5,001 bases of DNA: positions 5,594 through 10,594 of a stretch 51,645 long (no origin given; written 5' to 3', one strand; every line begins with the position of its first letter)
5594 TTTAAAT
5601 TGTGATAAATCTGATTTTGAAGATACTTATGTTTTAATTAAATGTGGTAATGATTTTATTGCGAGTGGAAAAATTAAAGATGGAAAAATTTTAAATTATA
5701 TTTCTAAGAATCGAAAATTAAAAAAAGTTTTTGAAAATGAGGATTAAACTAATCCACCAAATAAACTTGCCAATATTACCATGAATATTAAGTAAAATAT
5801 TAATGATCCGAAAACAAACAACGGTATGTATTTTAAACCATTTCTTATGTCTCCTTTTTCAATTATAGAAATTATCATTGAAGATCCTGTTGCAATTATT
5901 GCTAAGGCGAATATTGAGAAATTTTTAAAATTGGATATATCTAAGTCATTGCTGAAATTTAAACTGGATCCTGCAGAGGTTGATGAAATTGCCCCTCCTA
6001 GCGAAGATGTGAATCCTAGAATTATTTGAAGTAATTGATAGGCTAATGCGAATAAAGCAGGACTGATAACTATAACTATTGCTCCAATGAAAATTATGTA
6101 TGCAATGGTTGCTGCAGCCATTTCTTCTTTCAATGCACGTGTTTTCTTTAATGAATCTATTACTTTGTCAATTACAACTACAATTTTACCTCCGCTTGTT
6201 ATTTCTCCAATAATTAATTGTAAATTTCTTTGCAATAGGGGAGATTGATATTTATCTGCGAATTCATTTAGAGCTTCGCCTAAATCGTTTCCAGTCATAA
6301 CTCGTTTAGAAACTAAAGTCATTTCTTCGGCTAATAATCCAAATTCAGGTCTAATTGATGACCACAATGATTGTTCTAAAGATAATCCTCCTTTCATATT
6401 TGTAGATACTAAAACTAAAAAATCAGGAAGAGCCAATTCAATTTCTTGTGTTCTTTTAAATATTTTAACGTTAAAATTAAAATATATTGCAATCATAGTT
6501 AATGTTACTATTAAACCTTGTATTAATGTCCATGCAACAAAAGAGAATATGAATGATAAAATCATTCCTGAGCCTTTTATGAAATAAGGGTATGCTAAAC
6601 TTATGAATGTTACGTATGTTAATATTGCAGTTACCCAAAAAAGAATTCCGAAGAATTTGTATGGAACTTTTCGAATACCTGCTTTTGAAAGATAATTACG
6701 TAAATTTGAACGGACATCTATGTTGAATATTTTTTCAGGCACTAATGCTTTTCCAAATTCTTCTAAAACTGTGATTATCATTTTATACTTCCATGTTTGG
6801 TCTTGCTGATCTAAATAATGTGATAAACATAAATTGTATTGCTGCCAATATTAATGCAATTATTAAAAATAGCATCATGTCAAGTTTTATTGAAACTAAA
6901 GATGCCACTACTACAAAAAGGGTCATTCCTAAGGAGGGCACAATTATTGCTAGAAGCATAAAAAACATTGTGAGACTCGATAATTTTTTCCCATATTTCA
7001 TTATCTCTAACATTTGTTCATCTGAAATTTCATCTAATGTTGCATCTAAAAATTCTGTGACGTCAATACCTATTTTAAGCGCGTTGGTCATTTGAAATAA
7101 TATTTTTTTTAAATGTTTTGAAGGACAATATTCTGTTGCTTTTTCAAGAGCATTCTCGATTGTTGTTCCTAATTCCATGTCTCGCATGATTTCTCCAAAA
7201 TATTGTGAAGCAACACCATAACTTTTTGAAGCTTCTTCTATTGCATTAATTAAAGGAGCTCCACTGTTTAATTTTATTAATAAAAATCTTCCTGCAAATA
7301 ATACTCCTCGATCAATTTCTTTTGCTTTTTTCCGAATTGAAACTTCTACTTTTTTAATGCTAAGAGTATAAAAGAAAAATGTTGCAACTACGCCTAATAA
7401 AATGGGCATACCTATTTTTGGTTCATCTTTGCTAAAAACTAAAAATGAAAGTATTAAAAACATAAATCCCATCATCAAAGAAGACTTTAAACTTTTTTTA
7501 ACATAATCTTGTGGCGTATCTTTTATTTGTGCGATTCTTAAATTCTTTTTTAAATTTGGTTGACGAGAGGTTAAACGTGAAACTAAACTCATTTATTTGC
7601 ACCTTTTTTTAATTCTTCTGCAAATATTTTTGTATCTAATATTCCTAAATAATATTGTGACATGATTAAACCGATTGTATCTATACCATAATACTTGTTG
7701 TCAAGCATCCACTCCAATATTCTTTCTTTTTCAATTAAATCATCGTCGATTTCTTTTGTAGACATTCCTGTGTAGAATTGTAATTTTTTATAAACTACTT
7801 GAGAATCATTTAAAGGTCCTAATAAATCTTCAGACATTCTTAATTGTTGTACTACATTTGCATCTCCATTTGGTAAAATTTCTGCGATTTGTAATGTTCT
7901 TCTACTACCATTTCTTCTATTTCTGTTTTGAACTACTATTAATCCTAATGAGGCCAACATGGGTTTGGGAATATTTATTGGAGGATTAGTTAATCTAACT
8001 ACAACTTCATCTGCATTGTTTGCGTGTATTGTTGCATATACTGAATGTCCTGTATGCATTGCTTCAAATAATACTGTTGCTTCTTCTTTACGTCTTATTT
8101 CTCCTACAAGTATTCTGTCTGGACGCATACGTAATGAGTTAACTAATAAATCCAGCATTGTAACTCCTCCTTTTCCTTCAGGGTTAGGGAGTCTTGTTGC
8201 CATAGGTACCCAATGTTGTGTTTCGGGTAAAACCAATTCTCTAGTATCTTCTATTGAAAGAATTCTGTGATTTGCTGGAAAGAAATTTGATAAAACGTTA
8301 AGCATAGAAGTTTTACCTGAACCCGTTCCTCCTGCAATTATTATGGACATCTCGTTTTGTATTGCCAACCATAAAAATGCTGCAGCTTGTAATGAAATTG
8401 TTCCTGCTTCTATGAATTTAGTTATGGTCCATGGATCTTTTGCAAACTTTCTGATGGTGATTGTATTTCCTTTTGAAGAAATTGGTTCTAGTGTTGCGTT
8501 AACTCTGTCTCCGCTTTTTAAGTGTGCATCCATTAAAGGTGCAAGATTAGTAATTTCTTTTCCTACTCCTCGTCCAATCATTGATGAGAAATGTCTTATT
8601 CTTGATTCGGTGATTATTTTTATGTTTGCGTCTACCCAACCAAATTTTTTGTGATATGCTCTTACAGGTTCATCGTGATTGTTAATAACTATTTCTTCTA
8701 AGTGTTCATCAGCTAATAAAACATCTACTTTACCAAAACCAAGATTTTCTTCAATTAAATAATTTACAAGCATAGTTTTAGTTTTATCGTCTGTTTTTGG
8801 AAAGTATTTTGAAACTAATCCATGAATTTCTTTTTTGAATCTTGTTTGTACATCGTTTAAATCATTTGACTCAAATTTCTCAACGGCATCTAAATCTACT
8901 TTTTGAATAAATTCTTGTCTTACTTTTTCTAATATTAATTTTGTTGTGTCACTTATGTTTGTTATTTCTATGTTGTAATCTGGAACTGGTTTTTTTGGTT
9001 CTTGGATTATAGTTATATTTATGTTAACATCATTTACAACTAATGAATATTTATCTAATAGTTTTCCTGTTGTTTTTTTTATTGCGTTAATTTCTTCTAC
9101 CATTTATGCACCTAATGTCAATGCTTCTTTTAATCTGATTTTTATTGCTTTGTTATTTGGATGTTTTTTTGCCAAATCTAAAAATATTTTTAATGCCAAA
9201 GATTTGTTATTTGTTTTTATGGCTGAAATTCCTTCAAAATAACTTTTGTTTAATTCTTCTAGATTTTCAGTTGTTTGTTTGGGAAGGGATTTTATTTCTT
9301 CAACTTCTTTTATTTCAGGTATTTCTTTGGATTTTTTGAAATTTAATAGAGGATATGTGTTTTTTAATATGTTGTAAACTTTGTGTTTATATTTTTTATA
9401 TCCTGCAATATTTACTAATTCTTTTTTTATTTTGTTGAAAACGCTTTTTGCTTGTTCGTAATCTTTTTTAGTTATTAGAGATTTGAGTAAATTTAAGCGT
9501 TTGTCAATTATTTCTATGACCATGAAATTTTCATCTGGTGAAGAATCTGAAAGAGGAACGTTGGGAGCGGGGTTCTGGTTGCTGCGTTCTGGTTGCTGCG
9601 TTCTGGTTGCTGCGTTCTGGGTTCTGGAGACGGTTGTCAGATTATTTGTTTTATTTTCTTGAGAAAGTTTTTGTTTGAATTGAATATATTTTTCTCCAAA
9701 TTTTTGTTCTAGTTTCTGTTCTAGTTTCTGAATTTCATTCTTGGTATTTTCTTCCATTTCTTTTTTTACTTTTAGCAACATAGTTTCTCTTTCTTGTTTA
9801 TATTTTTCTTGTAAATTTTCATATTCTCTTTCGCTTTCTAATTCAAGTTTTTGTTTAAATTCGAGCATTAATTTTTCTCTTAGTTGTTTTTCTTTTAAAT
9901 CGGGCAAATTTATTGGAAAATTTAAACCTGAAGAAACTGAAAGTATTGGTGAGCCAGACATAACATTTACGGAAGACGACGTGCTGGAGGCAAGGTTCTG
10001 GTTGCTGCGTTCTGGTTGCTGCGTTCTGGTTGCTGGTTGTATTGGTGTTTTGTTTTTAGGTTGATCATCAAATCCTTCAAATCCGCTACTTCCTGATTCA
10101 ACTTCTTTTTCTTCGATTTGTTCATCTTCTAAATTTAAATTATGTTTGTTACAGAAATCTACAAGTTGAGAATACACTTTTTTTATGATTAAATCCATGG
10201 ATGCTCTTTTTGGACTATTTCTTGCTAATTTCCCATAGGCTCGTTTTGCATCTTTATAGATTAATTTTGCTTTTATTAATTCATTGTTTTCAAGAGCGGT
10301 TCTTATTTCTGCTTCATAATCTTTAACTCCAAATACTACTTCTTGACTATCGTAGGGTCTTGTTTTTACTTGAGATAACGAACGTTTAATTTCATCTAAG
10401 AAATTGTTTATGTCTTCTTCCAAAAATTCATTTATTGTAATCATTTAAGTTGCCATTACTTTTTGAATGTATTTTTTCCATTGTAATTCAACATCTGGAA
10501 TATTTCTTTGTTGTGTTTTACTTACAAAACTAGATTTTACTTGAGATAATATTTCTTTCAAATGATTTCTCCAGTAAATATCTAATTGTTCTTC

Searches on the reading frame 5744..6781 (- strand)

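Call 34: search_protein_families(library=pfam, proteins=[window:5744-6781:-])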
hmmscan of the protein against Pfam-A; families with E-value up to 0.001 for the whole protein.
window:5744-6781:- (345 aa): 1 family
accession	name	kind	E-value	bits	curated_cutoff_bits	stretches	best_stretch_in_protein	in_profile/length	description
PF00482.28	T2SSF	-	1.8e-11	44.6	25.2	1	121-245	1-122/125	Type II secretion system (T2SS), protein F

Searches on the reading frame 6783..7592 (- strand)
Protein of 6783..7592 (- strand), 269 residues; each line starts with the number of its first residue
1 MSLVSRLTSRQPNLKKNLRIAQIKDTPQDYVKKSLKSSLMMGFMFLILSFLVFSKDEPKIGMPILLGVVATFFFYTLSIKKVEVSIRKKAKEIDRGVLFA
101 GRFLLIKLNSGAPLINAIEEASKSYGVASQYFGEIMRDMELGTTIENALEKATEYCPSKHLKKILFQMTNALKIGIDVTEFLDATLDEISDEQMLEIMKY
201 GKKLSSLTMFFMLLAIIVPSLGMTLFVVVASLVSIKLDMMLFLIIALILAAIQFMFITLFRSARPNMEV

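Call 34: search_protein_families(library=pfam, proteins=[window:6783-7592:-])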
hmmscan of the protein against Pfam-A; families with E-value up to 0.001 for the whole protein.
window:6783-7592:- (269 aa): 1 family
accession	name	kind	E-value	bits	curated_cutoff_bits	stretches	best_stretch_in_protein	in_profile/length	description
PF00482.28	T2SSF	-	9.1e-13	48.7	25.2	1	104-225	5-124/125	Type II secretion system (T2SS), protein F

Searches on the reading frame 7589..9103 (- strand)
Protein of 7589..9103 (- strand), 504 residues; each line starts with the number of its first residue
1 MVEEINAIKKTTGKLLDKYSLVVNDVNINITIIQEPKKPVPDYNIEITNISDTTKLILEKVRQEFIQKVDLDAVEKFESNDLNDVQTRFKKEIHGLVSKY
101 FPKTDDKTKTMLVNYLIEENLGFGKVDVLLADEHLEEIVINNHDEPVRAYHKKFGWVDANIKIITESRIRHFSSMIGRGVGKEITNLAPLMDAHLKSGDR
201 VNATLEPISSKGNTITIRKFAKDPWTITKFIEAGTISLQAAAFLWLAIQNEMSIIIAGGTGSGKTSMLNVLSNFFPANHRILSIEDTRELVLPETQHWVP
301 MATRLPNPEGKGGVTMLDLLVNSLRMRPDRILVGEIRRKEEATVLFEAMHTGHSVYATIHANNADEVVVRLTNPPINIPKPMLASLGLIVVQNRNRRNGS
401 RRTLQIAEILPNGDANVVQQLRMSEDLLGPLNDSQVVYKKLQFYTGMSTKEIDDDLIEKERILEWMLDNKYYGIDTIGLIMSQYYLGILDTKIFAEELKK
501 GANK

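Call 34: search_protein_families(library=pfam, proteins=[window:7589-9103:-])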
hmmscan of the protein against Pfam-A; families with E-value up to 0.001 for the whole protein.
window:7589-9103:- (504 aa): 1 family
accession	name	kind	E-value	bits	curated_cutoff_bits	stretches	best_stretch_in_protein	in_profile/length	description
PF00437.27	T2SSE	-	3.9e-39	134.8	24.9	1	201-392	83-275/370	Type II/IV secretion system protein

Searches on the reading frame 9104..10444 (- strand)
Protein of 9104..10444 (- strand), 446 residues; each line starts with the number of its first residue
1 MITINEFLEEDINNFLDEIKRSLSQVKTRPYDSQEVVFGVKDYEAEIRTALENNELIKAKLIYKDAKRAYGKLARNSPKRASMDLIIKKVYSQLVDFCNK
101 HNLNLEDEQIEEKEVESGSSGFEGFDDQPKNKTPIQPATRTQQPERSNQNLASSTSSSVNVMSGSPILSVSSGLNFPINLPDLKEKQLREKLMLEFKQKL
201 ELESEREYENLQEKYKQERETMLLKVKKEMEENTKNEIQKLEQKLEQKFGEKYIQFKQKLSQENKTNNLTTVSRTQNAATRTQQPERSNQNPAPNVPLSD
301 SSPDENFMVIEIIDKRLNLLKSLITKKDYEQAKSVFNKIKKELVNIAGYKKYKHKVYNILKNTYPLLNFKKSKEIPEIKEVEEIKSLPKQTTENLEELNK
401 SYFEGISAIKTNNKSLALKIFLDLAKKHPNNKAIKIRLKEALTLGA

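Call 34: search_protein_families(library=pfam, proteins=[window:9104-10444:-])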
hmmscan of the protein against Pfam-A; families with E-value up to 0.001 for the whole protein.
window:9104-10444:- (446 aa): 1 family
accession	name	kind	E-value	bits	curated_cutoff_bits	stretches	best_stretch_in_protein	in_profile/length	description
PF13174.12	TPR_6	-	0.00062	20.7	26.3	0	405-430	7-32/33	Tetratricopeptide repeat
